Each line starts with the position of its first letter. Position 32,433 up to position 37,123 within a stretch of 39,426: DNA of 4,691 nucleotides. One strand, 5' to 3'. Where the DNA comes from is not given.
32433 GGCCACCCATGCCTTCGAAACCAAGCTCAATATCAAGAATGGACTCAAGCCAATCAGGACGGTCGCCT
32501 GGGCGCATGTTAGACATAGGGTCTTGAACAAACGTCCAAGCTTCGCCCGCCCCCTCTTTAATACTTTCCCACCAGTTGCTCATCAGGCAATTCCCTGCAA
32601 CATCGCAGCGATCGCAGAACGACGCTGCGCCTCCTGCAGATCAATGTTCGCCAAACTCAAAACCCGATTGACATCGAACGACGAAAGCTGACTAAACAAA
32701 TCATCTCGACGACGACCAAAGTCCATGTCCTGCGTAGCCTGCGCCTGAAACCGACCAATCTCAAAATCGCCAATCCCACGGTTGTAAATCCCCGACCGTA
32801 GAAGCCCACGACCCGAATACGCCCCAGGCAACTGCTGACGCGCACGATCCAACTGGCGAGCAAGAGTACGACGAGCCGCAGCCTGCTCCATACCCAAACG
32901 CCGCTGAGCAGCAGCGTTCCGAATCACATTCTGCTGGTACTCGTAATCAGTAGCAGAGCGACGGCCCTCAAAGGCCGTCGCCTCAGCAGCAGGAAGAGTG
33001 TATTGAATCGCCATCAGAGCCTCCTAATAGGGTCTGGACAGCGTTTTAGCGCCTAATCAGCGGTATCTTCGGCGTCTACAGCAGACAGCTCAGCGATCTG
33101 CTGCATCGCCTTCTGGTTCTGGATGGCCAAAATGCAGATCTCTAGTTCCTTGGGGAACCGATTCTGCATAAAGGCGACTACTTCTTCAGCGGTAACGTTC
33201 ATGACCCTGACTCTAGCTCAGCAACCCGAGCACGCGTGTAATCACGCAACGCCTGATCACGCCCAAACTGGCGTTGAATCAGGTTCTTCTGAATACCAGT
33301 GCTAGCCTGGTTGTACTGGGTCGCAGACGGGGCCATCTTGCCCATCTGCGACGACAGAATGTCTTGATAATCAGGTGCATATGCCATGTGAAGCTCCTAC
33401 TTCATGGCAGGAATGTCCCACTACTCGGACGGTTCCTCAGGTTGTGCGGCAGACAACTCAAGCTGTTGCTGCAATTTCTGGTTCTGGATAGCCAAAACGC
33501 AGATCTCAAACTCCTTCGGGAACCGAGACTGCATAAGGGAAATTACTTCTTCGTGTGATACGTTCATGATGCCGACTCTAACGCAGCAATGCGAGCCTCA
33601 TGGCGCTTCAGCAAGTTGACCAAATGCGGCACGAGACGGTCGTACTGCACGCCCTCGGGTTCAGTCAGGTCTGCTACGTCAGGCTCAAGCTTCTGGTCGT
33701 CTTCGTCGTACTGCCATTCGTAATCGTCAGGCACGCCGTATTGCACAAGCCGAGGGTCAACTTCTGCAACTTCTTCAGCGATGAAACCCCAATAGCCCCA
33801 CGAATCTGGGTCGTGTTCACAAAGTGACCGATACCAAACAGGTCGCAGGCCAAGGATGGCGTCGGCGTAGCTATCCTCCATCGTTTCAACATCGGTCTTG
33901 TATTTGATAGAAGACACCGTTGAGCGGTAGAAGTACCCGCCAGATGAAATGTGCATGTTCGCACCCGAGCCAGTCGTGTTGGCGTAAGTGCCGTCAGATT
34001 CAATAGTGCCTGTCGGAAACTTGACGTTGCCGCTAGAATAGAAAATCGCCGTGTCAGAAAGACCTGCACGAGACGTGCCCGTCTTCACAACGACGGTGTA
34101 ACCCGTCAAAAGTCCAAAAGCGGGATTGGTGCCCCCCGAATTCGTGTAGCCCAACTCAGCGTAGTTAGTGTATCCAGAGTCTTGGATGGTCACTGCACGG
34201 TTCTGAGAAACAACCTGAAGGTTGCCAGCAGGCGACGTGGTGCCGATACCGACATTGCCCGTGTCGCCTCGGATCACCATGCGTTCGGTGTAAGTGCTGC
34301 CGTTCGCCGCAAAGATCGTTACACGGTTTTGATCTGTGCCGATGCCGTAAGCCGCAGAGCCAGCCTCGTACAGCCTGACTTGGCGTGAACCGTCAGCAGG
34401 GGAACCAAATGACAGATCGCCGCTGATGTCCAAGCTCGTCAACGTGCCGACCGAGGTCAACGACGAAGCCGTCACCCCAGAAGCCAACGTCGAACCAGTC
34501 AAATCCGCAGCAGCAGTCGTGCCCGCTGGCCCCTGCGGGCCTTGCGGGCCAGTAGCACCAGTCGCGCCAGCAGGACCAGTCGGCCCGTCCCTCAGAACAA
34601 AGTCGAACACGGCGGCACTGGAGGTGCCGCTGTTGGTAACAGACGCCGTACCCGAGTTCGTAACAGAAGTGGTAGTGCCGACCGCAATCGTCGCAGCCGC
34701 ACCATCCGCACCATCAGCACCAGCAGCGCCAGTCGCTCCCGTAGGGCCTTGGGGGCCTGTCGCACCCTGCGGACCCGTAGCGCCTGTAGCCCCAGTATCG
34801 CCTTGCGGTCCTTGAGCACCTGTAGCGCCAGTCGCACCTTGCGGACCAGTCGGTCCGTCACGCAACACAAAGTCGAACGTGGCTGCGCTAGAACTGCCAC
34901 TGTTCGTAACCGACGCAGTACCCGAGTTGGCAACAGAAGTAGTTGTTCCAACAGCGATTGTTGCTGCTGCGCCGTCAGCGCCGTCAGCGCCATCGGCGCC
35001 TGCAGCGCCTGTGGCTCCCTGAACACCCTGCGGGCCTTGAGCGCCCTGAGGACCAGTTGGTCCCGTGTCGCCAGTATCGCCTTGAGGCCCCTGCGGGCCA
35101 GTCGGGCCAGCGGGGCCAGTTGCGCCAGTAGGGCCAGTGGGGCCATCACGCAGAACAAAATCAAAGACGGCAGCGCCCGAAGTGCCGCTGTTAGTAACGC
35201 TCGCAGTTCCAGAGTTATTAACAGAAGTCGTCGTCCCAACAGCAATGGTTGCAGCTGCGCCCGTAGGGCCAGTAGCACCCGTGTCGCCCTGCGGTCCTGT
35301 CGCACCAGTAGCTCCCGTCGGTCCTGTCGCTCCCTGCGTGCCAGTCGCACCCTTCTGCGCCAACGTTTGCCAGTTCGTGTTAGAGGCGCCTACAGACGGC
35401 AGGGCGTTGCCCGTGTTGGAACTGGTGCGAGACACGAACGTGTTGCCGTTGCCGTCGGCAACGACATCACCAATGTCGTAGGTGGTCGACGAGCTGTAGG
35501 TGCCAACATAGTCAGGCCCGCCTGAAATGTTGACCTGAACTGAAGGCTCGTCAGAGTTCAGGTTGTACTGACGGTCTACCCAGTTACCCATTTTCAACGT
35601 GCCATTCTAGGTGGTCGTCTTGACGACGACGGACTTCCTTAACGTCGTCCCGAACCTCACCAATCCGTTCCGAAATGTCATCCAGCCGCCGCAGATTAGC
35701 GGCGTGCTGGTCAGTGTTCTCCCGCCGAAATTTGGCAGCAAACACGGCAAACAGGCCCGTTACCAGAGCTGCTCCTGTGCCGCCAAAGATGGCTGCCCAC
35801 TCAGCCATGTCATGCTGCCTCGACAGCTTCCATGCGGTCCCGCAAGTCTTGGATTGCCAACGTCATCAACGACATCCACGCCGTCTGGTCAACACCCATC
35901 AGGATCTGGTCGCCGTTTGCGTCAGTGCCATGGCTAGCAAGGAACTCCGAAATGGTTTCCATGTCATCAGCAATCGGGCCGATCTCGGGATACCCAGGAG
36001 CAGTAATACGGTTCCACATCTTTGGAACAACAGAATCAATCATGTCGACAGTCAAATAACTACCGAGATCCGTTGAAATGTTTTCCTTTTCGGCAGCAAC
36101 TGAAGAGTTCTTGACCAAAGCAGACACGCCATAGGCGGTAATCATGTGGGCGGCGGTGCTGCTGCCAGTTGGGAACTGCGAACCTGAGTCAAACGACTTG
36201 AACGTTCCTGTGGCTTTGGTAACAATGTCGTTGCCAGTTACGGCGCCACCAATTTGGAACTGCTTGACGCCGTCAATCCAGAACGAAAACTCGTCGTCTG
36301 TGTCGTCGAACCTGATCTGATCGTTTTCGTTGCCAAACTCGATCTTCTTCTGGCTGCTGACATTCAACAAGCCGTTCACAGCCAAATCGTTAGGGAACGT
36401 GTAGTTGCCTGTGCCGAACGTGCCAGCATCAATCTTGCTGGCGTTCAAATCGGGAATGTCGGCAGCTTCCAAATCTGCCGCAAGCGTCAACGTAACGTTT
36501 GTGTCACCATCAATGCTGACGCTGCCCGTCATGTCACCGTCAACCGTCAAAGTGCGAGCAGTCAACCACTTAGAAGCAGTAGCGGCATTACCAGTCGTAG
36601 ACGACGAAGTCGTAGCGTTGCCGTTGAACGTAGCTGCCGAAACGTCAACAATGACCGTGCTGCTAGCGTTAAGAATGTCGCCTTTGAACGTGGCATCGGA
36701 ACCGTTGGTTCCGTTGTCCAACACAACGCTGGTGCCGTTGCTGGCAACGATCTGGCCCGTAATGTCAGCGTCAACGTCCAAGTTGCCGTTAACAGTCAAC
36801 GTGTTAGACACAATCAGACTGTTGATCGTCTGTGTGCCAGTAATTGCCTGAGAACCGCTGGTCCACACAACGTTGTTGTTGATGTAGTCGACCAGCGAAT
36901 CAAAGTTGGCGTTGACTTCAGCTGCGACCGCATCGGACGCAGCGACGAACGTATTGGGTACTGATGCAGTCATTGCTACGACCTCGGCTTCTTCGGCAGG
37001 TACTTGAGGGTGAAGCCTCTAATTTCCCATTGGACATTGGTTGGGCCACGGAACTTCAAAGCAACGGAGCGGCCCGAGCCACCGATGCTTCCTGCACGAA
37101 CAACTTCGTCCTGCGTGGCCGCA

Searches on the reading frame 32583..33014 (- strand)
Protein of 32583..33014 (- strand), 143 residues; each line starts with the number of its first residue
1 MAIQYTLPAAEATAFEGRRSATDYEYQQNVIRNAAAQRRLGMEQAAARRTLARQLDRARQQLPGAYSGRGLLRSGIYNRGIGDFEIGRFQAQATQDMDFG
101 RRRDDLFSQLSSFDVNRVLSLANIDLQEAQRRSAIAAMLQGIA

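Call 7: search_protein_families(library=phrogs, proteins=[window:32583-33014:-], max_evalue=0.001)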
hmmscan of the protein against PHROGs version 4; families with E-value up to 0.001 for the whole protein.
window:32583-33014:- (143 aa): 0 families

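Call 96: search_protein_families(library=ncbifam, proteins=[window:32583-33014:-], max_evalue=0.01)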
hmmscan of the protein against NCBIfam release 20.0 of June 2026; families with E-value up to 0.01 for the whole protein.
window:32583-33014:- (143 aa): 0 families

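Call 110: search_protein_families(library=pfam, proteins=[window:32583-33014:-], max_evalue=0.001)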
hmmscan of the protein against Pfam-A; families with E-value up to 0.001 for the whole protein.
window:32583-33014:- (143 aa): 1 family
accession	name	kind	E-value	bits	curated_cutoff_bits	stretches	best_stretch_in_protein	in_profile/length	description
PF25588.1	DUF7934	-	0.0004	20.2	30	1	42-130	113-201/333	Family of unknown function (DUF7934)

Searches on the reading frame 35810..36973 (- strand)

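Call 7: search_protein_families(library=phrogs, proteins=[window:35810-36973:-], max_evalue=0.001)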
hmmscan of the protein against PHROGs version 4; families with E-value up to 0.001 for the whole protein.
window:35810-36973:- (387 aa): 7 families
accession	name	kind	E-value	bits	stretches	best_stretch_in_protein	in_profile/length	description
phrog_11011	-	tail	9.3e-11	41.3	1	42-294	446-656/1291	long tail fiber protein distal subunit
phrog_5181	-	unknown function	4.7e-07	29.5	1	17-205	282-462/763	-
phrog_23820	-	tail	5.4e-06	27.5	1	125-167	46-88/221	tail fiber protein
phrog_3018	-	head and packaging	7.6e-06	26.2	1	110-164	75-133/341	head decoration protein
phrog_21722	-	tail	2.9e-05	23.9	1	37-205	85-235/576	long tail fiber protein distal subunit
phrog_697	-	head and packaging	4.1e-05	22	1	40-180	1348-1495/2079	structural protein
phrog_7389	-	tail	9.4e-05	22.1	1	118-163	329-376/732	tail fiber protein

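Call 110: search_protein_families(library=pfam, proteins=[window:35810-36973:-], max_evalue=0.001)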
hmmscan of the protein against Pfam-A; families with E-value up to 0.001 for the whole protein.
window:35810-36973:- (387 aa): 0 families
